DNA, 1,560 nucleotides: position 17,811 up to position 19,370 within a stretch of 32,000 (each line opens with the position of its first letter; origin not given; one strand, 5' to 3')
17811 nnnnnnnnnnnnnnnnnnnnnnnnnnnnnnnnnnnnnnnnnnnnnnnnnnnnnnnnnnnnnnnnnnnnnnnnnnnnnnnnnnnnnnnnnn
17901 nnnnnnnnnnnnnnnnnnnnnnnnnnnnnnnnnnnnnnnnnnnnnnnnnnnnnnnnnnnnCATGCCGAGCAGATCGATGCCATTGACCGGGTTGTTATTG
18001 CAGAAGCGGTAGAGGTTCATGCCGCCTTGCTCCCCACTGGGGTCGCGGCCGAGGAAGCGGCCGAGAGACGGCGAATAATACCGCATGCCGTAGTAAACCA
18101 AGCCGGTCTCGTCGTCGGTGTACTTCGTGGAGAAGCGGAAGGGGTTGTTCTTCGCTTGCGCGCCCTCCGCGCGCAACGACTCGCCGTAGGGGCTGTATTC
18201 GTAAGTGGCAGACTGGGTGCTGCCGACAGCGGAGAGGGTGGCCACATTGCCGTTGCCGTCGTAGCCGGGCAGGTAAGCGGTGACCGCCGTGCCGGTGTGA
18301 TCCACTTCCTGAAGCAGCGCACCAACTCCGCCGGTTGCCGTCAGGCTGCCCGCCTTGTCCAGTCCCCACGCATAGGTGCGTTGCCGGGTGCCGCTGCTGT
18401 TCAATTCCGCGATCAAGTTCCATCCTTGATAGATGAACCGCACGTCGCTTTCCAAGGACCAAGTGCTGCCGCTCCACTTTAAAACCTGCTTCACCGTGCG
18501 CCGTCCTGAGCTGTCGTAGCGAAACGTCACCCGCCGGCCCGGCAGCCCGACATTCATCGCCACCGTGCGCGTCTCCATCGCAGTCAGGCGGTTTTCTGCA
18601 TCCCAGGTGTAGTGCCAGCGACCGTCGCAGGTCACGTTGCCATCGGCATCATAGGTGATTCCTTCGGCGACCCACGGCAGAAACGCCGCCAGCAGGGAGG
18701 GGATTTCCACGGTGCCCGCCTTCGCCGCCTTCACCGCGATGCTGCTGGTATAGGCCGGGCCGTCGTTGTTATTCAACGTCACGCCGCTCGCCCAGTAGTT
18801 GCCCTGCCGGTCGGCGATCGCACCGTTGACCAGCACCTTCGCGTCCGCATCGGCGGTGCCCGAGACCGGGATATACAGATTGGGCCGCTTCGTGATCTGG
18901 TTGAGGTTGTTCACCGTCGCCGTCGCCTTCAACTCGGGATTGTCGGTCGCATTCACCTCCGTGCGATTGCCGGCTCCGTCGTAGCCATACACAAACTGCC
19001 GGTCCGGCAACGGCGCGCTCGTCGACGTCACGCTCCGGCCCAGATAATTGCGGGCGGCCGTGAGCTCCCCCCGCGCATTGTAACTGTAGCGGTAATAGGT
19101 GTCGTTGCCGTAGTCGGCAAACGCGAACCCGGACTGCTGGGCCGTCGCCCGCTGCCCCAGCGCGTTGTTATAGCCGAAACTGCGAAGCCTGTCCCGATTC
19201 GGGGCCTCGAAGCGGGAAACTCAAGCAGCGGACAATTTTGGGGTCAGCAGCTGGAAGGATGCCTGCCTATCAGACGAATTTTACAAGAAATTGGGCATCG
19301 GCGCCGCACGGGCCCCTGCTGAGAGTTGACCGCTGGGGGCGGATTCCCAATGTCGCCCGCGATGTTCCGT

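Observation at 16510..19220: Orphan RHS polymorphic-toxin cassette: truncated RHS shell, uncharacterised 340-aa C-terminal domain, coupled immunity candidate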

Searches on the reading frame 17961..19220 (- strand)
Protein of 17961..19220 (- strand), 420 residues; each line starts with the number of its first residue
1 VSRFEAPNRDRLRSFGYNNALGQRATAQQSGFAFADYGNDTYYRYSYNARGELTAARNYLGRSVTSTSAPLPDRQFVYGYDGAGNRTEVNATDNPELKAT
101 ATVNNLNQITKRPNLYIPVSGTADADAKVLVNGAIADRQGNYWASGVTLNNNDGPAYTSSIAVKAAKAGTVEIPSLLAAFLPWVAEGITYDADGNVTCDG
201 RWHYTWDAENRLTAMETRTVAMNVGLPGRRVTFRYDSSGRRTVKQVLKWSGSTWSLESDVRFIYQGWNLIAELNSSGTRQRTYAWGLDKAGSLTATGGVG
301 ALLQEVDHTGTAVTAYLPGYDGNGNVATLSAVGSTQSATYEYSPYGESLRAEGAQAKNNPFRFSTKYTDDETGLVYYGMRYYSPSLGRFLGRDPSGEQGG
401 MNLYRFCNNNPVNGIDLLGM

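Call 58: find_related_loci(query=window:17961-19220:-, collection=genome_contigs, flank=10000)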
Query window:17961-19220:- (420 aa) in genome_contigs; peptide patterns used: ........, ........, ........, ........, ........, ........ (x = any residue, [..] = any of these).
199 stretches matched a pattern; 152 encode a relative of the query (tblastn E <= 1e-3); the best 80 are kept; 80 distinct loci.
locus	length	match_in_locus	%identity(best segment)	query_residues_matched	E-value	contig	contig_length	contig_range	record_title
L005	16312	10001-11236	51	11-420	5e-106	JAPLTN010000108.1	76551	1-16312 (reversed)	MAG: Verrucomicrobia bacterium isolate LacPavin_0419_WC70S_MAG_62_12 LacPavin_0419_WC70S_scaffold_27815, whole genome sh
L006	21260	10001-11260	47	19-420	1e-94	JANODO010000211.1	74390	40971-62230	MAG: Rariglobus sp. isolate VAR_17_metabat_116 VAR_17_k141_2325865, whole genome shotgun sequence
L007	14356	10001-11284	44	1-420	6e-90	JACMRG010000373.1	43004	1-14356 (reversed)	MAG: Opitutaceae bacterium isolate LF-bin-497 FL-bin-497-contig-k141_2463173, whole genome shotgun sequence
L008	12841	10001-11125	39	36-420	4e-75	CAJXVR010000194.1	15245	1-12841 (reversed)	MAG TPA_asm: uncultured Verrucomicrobia bacterium isolate SRR3933246_bin.8_MetaBAT_v2.12.1_MAG genome assembly, contig:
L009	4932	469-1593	39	36-420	8e-75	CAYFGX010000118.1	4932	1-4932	MAG TPA_asm: uncultured Verrucomicrobiota bacterium isolate ERP003628_co2_45 genome assembly, contig: NODE_14141_length_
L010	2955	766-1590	47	151-420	3e-74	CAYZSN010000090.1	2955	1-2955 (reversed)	MAG TPA_asm: uncultured Oleiharenicola sp. isolate binchicken_co84_383 genome assembly, contig: k141_1491881, whole geno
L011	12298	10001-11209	39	19-420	6e-72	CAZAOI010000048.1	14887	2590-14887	MAG TPA_asm: uncultured Oleiharenicola sp. isolate binchicken_co186_235 genome assembly, contig: NODE_5009_length_14887_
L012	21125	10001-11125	39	42-420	8e-67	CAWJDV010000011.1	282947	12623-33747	MAG: uncultured Verrucomicrobiae bacterium isolate MFD04716.bin.2.184 genome assembly, contig: contig_6456, whole genome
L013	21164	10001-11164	40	39-420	2e-62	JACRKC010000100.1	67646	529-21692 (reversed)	MAG: Verrucomicrobia bacterium isolate NC_groundwater_1845_Pr3_B-0.1um_67_23 SR-2_scaffold_141_2996953, whole genome sho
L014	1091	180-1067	36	39-329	3e-45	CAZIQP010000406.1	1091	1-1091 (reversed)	MAG TPA_asm: uncultured Opitutaceae bacterium isolate binchicken_co50_281 genome assembly, contig: NODE_327536_length_10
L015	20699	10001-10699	29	188-420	5e-19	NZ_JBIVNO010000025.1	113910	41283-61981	Streptomyces sp. NPDC093261 NPDC093261_173_B9.ctg-0025, whole genome shotgun sequence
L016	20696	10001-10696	31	187-420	9e-19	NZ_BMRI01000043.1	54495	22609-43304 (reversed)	Kitasatospora griseola strain JCM 3339 sequence043, whole genome shotgun sequence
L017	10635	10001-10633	31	202-420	8e-17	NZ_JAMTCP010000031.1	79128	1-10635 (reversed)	Streptoalloteichus tenebrarius strain DSM 40477 LX15DRAFT_scaffold00031.31, whole genome shotgun sequence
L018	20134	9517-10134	30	202-420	1e-16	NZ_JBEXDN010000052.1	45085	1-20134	Streptomyces sp. NPDC005526 NPDC005526_289_D6.ctg-0052, whole genome shotgun sequence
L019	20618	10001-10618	32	202-420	2e-16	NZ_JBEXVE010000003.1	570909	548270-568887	Streptomyces sp. NPDC005962 NPDC005962_11_A2.ctg-0003, whole genome shotgun sequence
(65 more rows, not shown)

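Call 61: search_protein_families(library=pfam, proteins=[L006:4919-12193:+, L005:4784-12160:+, L006:12193-12555:+], max_evalue=0.01)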
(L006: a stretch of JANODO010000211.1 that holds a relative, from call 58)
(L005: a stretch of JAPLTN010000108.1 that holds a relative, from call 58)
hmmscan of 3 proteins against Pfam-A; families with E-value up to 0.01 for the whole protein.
L006:4919-12193:+ (2425 aa): 1 family
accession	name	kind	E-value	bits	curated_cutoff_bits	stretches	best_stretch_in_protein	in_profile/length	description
PF05593.20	RHS_repeat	-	6.5e-23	81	22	4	980-1009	6-36/38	RHS Repeat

L005:4784-12160:+ (2459 aa): 1 family
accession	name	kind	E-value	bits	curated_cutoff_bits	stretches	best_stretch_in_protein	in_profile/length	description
PF05593.20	RHS_repeat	-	8.1e-26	90.3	22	3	1023-1052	6-36/38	RHS Repeat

L006:12193-12555:+ (121 aa): 0 families

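Call 89: search_protein_families(library=pfam, proteins=[L006:4438-5013:+, L006:2646-4085:-, L006:1202-2353:+, L006:12797-13687:+, L006:13690-14607:+, L005:4213-4962:+, L005:1507-3036:-, L005:12414-13322:+], max_evalue=0.01)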
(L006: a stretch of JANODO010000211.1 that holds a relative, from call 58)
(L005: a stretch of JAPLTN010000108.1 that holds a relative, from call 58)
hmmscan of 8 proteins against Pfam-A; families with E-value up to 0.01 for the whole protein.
L006:4438-5013:+ (192 aa): 0 families

L006:2646-4085:- (479 aa): 4 families
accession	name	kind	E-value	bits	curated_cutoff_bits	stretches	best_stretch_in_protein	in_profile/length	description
PF00464.25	SHMT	-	1.7e-163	544.3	27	1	66-441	2-397/399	Serine hydroxymethyltransferase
PF00155.27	Aminotran_1_2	-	7.9e-06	25.7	19.7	1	146-392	65-320/361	Aminotransferase class I and II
PF01212.27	Beta_elim_lyase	-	4.9e-05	23.2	27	1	137-357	39-230/288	Beta-eliminating lyase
PF00266.25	Aminotran_5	-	0.0045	16.4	21.5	1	154-304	69-218/371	Aminotransferase class-V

L006:1202-2353:+ (384 aa): 1 family
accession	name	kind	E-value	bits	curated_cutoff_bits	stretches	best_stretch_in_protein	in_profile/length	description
PF01040.23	UbiA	-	4.6e-35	121.5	34.2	1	110-353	2-235/250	UbiA prenyltransferase family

L006:12797-13687:+ (297 aa): 0 families

L006:13690-14607:+ (306 aa): 2 families
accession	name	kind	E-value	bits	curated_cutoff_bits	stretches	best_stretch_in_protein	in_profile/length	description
PF18884.5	TSP3_bac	-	2e-05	24.7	25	1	270-289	1-20/22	Bacterial TSP3 repeat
PF17789.7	MG4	-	0.00049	20.7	24.7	1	180-249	18-73/95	Macroglobulin domain MG4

L005:4213-4962:+ (250 aa): 1 family
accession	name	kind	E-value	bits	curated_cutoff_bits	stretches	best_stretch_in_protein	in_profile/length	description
PF12372.14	Htt_N-HEAT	-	0.0093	14.8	26.2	0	110-219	332-437/851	Huntingtin, N-terminal HEAT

L005:1507-3036:- (509 aa): 1 family
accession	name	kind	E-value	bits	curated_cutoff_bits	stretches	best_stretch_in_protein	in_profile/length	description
PF03928.20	HbpS-like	-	8.6e-24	84.4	25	2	298-466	7-127/128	Haem degrading protein HbpS-like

L005:12414-13322:+ (303 aa): 0 families
